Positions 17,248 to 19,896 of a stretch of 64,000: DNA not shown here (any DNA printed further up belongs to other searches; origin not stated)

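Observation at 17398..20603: Overlapping GT-C-like membrane protein and DPPR-synthase-like UbiA gene: candidate lipid-linked pentose glycosylation module in an archaeon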

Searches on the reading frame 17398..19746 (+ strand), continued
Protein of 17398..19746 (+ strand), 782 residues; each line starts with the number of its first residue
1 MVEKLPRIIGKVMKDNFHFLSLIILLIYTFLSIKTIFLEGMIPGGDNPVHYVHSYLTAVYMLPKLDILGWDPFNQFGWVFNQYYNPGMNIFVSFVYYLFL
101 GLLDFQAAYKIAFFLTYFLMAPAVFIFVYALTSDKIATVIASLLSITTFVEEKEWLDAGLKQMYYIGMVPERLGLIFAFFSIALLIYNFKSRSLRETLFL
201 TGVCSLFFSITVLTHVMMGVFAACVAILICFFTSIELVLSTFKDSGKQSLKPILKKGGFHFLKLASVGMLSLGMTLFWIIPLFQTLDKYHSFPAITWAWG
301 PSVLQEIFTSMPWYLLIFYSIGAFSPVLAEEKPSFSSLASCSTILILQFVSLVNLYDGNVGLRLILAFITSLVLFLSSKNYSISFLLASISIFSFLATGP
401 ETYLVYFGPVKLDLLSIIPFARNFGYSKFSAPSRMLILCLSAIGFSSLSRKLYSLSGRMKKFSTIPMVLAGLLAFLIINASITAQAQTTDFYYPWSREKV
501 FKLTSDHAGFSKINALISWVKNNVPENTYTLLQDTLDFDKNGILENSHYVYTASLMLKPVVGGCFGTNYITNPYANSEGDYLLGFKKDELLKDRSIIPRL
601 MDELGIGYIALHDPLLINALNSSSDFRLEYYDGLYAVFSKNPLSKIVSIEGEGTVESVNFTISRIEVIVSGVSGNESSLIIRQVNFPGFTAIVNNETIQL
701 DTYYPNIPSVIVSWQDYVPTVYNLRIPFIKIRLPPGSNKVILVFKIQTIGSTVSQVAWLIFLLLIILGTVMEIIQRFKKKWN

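Call 77: search_protein_representatives(alignment_id=A1)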
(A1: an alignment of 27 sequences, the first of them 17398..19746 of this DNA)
Query: 27 sequences, 783 profile positions. Proteins with E-value up to 0.001 (for the whole library): 624; up to 1e-10: 192; up to 1e-30: 38. The best 150 are listed.
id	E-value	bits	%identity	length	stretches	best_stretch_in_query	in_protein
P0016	0.0e+00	1233.7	-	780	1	1-780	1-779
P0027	5.3e-297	1004.0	-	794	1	6-779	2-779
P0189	6.3e-289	977.3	-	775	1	4-779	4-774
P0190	1.5e-268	909.9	-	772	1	16-769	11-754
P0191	3.0e-247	839.4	-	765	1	8-772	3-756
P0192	2.7e-236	803.2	-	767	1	9-769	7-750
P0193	2.7e-206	704.0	-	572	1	233-774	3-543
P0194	3.2e-200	683.9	-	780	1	9-779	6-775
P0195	9.2e-194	662.6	-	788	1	12-780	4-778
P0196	3.8e-192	657.2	-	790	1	10-770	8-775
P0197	6.1e-159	547.4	-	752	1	10-779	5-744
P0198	1.5e-158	546.2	-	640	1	13-632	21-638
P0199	1.3e-142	493.4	-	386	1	4-386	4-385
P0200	1.6e-128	446.8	-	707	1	13-705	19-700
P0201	5.4e-94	332.6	-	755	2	400-777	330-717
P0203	4.5e-86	306.4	-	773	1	17-640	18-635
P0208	2.0e-49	185.2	-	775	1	42-746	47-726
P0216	1.5e-37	146.0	-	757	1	44-702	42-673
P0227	6.8e-30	120.6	-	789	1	12-705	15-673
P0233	3.9e-25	104.9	-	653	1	20-704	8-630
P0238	1.1e-21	93.5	-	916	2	11-284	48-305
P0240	1.6e-21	93.0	-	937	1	41-241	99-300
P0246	8.9e-21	90.5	-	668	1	19-703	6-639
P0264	6.0e-17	77.8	-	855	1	36-288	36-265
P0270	2.0e-16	76.1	-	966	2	33-283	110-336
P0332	1.6e-12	63.2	-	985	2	24-287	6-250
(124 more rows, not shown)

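Call 78: search_protein_families(library=pfam, proteins=[P0208, P0216, P0227, P0233, P0238, P0240, P0246, P0264, P0270, P0332], max_evalue=0.01)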
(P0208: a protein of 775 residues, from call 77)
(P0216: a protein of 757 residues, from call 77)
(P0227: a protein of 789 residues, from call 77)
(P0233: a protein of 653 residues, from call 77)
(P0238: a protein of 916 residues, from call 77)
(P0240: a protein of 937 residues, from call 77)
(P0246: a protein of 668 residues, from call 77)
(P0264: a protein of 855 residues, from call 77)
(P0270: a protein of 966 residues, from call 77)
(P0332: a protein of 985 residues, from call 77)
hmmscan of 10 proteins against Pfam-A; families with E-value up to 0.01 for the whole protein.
P0208 (775 aa): 0 families

P0216 (757 aa): 0 families

P0227 (789 aa): 0 families

P0233 (653 aa): 1 family
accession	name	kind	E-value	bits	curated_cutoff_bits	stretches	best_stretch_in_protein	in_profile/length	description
PF10131.15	PTPS_related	-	8.1e-10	38.2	26.4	1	73-407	7-287/621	6-pyruvoyl-tetrahydropterin synthase related domain; membrane protein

P0238 (916 aa): 2 families
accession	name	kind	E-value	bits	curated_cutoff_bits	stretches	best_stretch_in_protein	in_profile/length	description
PF10131.15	PTPS_related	-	5.6e-12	45.4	26.4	1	135-480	13-336/621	6-pyruvoyl-tetrahydropterin synthase related domain; membrane protein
PF20176.3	DUF6541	-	3e-06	26.3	29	1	13-472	50-507/646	Family of unknown function (DUF6541)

P0240 (937 aa): 0 families

P0246 (668 aa): 0 families

P0264 (855 aa): 2 families
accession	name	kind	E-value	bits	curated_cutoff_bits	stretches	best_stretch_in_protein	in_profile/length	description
PF20176.3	DUF6541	-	5.8e-05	22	29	1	113-415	187-494/646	Family of unknown function (DUF6541)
PF10131.15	PTPS_related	-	0.00026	20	26.4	1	104-326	21-237/621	6-pyruvoyl-tetrahydropterin synthase related domain; membrane protein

P0270 (966 aa): 0 families

P0332 (985 aa): 2 families
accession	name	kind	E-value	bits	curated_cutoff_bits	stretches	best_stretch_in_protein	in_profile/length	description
PF10131.15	PTPS_related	-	7.7e-15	54.8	26.4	1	66-431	1-337/621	6-pyruvoyl-tetrahydropterin synthase related domain; membrane protein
PF01105.29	EMP24_GP25L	-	0.005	17.4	25.9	0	880-979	4-96/182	emp24/gp25L/p24 family/GOLD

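Call 79: find_encoding_contigs(protein=P0208, flank=6000, max_places=1)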
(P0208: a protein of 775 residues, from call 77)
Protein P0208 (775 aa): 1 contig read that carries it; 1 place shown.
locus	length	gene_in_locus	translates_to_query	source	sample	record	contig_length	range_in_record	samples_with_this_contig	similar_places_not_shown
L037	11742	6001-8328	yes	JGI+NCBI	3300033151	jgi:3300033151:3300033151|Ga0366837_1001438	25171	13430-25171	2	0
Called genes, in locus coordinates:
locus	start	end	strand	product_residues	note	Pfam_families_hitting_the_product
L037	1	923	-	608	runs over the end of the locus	-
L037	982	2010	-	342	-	PF13489:Methyltransf_23, PF07021:MetW, PF13649:Methyltransf_25, PF13847:Methyltransf_31, PF08241:Methyltransf_11, PF08242:Methyltransf_12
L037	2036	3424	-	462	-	-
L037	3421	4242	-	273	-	PF01066:CDP-OH_P_transf (weak)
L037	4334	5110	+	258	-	PF03808:Glyco_tran_WecG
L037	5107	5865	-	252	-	PF13469:Sulfotransfer_3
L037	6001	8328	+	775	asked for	-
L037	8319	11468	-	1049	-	PF03065:Glyco_hydro_57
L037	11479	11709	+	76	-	-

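Call 80: find_encoding_contigs(protein=P0203, flank=6000, max_places=1)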
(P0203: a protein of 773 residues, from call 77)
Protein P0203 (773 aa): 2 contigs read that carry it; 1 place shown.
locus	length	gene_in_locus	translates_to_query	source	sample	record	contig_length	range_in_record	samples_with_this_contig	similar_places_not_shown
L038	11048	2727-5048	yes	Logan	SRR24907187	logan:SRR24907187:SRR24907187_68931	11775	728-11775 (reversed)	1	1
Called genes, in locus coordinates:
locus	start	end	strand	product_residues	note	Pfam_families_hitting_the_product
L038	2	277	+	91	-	?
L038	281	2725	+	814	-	PF03065:Glyco_hydro_57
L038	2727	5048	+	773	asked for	-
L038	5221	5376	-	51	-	-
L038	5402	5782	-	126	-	-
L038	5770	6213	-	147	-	-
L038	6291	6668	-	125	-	PF13501:SoxY (weak), PF01880:Desulfoferrodox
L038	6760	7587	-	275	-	PF00296:Bac_luciferase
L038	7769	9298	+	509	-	PF00171:Aldedh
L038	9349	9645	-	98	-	PF09851:SHOCT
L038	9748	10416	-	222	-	-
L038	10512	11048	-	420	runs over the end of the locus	?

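Call 81: find_encoding_contigs(protein=P0216, flank=6000, max_places=1)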
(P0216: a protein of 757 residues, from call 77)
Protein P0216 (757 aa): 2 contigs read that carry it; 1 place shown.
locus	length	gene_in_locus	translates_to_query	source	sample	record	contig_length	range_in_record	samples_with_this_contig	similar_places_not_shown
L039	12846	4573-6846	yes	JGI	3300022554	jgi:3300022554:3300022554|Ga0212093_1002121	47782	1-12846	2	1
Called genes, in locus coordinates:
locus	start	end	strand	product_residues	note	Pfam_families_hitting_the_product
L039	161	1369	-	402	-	-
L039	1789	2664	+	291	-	PF00535:Glycos_transf_2, PF13641:Glyco_tranf_2_3 (weak)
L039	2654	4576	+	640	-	-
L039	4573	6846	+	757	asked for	-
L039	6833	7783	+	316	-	PF03706:LPG_synthase_TM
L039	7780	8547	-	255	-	PF13489:Methyltransf_23, PF08241:Methyltransf_11, PF08242:Methyltransf_12, PF13649:Methyltransf_25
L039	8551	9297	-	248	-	PF13489:Methyltransf_23, PF08241:Methyltransf_11, PF08242:Methyltransf_12, PF13649:Methyltransf_25, PF13847:Methyltransf_31 (weak), PF20922:Anamorsin_N (weak)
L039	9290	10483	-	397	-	PF13439:Glyco_transf_4, PF13579:Glyco_trans_4_4, PF13477:Glyco_trans_4_2 (faint), PF00534:Glycos_transf_1, PF13692:Glyco_trans_1_4, PF13524:Glyco_trans_1_2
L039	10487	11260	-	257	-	PF13489:Methyltransf_23, PF01209:Ubie_methyltran, PF05175:MTS, PF05401:NodS, PF13847:Methyltransf_31, PF08241:Methyltransf_11, PF08242:Methyltransf_12, PF13649:Methyltransf_25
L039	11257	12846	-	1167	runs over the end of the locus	PF13205:Big_5 (faint), PF03065:Glyco_hydro_57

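Call 82: find_encoding_contigs(protein=P0227, flank=6000, max_places=1)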
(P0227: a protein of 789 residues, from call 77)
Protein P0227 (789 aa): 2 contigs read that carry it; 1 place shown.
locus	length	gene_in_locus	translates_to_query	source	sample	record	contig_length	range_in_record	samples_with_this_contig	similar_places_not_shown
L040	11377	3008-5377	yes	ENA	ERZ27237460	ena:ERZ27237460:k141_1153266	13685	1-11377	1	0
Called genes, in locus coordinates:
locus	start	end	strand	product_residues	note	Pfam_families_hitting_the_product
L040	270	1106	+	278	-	PF01978:TrmB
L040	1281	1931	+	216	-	PF02441:Flavoprotein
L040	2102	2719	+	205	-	PF01209:Ubie_methyltran (weak), PF13489:Methyltransf_23, PF13847:Methyltransf_31, PF08241:Methyltransf_11, PF08242:Methyltransf_12 (weak), PF13649:Methyltransf_25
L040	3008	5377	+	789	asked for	-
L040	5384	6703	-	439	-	PF03845:Spore_permease, PF13520:AA_permease_2, PF00324:AA_permease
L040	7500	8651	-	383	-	PF13610:DDE_Tnp_IS240, PF13683:rve_3 (weak)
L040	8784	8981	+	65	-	-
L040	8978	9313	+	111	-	-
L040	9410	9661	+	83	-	-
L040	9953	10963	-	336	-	PF26233:NicX (faint), PF02073:Peptidase_M29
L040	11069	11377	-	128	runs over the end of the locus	-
